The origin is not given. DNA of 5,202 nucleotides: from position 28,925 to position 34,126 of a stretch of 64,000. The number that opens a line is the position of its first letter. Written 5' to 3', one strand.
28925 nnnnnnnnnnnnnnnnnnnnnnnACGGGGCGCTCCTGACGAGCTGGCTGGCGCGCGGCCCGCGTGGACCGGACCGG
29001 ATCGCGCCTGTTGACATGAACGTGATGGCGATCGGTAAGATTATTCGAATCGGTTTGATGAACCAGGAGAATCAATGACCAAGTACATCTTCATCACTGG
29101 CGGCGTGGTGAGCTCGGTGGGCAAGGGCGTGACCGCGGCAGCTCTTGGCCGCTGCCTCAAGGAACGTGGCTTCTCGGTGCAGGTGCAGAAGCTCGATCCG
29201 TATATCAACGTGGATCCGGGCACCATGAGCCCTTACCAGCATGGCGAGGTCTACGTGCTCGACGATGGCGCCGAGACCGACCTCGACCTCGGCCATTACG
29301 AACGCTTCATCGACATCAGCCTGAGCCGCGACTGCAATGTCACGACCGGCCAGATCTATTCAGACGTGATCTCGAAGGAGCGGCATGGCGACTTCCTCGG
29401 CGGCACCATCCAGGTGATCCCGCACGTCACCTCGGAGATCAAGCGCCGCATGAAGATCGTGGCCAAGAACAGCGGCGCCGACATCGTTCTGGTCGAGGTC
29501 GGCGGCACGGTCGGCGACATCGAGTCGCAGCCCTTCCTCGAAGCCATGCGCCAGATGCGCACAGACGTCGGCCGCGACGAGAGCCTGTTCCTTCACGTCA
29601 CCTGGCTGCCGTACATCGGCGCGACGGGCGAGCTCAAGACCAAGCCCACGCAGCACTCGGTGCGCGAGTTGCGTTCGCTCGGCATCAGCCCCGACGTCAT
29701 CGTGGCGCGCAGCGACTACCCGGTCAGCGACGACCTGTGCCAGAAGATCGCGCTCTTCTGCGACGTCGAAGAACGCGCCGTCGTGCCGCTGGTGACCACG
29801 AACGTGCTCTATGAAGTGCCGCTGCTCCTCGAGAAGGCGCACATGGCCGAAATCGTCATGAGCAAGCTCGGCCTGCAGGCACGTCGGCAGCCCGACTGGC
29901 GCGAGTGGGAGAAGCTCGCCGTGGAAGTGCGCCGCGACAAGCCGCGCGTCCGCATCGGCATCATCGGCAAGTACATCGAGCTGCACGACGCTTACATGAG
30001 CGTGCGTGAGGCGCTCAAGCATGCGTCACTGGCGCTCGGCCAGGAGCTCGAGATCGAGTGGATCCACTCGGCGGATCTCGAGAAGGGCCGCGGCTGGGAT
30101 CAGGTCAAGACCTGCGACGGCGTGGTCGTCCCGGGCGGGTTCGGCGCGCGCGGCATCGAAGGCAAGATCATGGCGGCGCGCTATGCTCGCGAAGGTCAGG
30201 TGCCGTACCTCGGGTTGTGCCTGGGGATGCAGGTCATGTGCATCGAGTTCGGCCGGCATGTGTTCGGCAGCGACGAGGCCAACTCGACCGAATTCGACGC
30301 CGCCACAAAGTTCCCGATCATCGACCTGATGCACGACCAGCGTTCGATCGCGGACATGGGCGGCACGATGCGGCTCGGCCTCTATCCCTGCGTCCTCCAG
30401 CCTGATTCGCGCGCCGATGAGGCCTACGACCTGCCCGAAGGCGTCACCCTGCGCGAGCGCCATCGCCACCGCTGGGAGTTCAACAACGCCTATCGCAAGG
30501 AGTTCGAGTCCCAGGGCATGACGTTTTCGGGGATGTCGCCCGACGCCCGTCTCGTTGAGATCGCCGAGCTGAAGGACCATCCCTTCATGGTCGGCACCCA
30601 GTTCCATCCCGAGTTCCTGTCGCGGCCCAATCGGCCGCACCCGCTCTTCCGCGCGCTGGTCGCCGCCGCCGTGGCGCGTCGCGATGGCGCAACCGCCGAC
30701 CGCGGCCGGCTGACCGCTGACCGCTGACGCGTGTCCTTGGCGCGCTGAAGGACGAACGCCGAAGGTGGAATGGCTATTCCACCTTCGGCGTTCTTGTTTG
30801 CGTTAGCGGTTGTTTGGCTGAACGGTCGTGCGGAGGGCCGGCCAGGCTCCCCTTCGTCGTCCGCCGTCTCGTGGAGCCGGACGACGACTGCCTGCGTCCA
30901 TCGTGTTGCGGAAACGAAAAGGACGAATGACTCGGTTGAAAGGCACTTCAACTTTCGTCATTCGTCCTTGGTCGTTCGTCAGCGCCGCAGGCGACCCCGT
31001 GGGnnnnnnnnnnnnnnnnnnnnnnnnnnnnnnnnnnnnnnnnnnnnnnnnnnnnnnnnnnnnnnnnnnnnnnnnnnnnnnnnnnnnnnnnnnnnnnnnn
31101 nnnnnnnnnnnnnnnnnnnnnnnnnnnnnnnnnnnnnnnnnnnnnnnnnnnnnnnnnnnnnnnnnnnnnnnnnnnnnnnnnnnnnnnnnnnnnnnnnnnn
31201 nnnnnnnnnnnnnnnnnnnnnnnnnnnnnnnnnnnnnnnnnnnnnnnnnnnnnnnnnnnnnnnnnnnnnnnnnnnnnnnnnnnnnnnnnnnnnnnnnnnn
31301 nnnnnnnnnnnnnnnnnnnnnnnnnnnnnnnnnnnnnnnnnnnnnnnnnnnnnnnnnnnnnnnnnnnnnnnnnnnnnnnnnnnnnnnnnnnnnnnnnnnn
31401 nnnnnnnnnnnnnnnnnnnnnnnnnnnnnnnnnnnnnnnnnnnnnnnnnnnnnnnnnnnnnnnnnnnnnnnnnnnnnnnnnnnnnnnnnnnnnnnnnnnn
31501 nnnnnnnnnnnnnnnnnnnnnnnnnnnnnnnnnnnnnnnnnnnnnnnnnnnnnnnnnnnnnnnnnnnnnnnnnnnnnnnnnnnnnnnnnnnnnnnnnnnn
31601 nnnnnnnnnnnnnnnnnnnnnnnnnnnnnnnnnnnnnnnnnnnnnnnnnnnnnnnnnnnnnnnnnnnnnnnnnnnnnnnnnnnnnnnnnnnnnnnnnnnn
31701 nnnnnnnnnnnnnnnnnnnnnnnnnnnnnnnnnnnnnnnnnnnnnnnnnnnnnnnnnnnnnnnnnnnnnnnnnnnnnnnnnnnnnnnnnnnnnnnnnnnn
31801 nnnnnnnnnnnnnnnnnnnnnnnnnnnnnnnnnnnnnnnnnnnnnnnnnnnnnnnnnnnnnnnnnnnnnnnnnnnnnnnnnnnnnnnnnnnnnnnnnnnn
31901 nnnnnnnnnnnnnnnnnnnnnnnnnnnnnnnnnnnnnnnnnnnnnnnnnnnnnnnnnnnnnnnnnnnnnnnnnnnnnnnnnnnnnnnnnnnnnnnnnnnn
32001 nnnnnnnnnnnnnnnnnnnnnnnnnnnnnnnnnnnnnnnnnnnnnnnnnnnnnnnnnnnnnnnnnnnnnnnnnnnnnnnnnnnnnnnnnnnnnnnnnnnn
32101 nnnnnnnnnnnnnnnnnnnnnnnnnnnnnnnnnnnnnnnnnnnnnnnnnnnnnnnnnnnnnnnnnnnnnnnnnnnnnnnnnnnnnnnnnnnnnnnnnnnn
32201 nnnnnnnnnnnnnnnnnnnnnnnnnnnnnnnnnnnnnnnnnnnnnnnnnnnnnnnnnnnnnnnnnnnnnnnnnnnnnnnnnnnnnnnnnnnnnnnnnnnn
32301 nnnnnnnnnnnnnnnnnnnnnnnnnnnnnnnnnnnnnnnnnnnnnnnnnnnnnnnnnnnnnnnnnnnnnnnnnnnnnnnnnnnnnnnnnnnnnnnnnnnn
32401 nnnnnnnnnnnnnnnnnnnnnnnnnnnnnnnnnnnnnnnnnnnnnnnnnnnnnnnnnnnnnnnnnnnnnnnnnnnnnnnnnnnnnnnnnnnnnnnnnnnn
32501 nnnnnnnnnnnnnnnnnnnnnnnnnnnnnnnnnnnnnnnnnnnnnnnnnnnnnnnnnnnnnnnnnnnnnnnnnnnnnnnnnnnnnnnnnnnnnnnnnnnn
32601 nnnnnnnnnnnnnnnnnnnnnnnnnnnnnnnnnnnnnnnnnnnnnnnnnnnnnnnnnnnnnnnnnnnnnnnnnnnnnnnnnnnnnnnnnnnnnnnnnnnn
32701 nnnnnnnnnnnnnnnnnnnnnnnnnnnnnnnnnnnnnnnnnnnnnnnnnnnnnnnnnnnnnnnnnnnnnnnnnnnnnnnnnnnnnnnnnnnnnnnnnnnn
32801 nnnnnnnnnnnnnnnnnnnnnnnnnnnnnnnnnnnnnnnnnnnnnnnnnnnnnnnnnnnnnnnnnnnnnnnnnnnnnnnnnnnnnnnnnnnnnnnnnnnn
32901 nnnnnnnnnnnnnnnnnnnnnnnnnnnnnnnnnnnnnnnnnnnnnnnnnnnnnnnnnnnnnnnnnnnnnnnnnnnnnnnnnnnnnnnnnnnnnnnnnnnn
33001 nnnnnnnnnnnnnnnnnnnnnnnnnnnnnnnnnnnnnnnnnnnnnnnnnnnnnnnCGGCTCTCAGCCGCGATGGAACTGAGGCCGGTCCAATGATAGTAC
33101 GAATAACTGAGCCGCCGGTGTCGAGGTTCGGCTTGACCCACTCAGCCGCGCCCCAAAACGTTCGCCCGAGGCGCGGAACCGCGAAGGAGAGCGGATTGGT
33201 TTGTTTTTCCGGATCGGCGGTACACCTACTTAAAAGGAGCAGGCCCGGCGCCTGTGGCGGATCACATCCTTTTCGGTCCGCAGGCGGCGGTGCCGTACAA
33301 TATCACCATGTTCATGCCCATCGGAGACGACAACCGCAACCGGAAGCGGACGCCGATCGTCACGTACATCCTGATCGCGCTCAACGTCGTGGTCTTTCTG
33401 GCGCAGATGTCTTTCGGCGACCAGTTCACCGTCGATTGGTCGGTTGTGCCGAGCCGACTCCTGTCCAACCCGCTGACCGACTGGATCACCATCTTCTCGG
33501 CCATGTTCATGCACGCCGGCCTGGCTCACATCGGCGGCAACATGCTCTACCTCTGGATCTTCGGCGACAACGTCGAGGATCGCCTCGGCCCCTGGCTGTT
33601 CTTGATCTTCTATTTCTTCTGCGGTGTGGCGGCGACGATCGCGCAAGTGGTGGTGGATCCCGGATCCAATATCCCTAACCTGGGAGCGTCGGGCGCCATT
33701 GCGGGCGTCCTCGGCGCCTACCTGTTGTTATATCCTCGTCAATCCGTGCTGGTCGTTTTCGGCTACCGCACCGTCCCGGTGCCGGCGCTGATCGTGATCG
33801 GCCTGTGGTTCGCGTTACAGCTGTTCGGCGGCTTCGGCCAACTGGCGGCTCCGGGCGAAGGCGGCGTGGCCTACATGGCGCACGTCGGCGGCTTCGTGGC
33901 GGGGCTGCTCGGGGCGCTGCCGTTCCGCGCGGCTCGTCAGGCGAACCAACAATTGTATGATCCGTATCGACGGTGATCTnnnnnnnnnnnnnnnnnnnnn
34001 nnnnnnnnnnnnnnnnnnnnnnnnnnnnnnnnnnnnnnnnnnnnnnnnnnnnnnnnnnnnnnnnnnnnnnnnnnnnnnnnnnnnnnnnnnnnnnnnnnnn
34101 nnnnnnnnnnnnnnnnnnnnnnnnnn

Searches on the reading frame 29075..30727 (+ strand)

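Call 52: search_protein_families(library=pfam, proteins=[window:29075-30727:+], max_evalue=0.00001)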
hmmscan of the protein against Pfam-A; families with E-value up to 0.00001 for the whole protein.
window:29075-30727:+ (550 aa): 2 families
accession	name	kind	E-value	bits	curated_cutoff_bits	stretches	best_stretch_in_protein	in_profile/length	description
PF06418.20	CTP_synth_N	-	1.2e-122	408.9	26.1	1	3-267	1-265/265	CTP synthase N-terminus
PF00117.34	GATase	-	2.2e-39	135.5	22.8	1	303-529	2-188/190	Glutamine amidotransferase class-I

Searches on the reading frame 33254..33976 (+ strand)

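Call 52: search_protein_families(library=pfam, proteins=[window:33254-33976:+], max_evalue=0.00001)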
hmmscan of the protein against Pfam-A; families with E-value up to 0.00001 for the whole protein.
window:33254-33976:+ (240 aa): 1 family
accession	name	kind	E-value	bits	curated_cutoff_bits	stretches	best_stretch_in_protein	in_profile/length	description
PF01694.28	Rhomboid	-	1.4e-32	113.3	22.6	1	76-222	3-138/143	Rhomboid domain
